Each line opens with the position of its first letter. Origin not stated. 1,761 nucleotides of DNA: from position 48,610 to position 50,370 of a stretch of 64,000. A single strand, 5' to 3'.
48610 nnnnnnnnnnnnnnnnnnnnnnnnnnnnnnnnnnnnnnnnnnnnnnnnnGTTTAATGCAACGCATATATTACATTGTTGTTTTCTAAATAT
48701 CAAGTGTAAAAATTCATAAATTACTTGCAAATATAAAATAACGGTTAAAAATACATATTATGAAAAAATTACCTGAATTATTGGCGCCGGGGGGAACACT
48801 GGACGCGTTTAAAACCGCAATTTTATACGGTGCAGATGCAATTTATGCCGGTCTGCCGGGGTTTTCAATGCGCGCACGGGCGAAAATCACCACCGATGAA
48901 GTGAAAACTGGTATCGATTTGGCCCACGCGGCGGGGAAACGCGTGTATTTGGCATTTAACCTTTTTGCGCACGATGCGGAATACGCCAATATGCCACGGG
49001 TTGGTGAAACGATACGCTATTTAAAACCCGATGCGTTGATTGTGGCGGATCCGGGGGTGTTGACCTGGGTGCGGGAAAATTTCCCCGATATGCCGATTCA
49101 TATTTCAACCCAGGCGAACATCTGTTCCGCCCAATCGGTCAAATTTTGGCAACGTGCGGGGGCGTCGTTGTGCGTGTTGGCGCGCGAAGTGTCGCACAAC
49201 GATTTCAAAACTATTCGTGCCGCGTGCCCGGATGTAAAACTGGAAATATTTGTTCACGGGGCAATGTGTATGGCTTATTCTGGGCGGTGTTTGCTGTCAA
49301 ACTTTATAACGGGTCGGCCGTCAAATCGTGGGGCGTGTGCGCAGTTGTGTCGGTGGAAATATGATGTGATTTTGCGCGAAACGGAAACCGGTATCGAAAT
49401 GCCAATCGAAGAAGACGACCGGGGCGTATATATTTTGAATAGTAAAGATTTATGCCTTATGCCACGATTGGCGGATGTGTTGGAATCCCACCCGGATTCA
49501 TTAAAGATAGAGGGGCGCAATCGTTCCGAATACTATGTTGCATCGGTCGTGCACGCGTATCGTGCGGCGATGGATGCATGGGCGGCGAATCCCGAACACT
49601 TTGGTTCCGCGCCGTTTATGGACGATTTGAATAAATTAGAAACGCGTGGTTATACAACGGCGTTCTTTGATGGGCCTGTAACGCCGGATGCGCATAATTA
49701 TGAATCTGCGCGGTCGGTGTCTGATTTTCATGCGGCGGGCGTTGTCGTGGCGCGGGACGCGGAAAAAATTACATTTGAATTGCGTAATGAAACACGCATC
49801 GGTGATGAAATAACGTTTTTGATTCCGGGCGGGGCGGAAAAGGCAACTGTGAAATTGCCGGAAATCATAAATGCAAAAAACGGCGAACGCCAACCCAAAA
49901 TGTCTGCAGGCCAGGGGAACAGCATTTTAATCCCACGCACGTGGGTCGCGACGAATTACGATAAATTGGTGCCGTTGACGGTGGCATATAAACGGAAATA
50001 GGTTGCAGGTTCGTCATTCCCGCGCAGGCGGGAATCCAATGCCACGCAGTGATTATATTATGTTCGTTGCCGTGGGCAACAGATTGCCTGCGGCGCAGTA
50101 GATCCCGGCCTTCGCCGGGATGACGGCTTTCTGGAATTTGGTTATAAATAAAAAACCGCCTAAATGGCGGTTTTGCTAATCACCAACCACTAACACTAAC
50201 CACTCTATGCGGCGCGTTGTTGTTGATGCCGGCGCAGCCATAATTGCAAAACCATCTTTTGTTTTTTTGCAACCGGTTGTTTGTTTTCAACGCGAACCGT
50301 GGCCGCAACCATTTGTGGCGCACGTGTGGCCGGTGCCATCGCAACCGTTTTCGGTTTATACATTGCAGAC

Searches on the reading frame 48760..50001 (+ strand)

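Call 13: search_protein_families(library=pfam, proteins=[window:48760-50001:+], max_evalue=0.01)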
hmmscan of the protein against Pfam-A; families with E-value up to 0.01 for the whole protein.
window:48760-50001:+ (413 aa): 2 families
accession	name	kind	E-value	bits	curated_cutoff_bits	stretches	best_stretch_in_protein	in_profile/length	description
PF01136.24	Peptidase_U32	-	8.1e-83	277.7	22.4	1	83-305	9-229/233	Peptidase family U32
PF16325.11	Peptidase_U32_C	-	9.3e-05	22.9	28.2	1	325-377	5-57/83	Peptidase family U32 C-terminal domain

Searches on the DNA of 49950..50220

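Call 115: search_rna_families(source=window, start=49950, end=50220, threshold=evalue, max_evalue=1)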
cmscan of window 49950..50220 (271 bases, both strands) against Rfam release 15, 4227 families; matches with E-value up to 1: 4.
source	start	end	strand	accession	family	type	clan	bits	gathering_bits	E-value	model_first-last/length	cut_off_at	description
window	49992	50057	+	RF02748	FtrB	Gene; sRNA;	-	20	66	0.45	1-115/115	no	Francisella sRNA B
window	50037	50161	-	RF02748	FtrB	Gene; sRNA;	-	19.3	66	0.63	1-115/115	no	Francisella sRNA B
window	50151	50206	-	RF00624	P9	Gene;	-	18.5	43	0.085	1-74/74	no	Pseudomonas sRNA P9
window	50066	50144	+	RF02621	BSnc120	Gene; sRNA;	-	16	114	0.7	1-88/88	no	Brucella sRNA 120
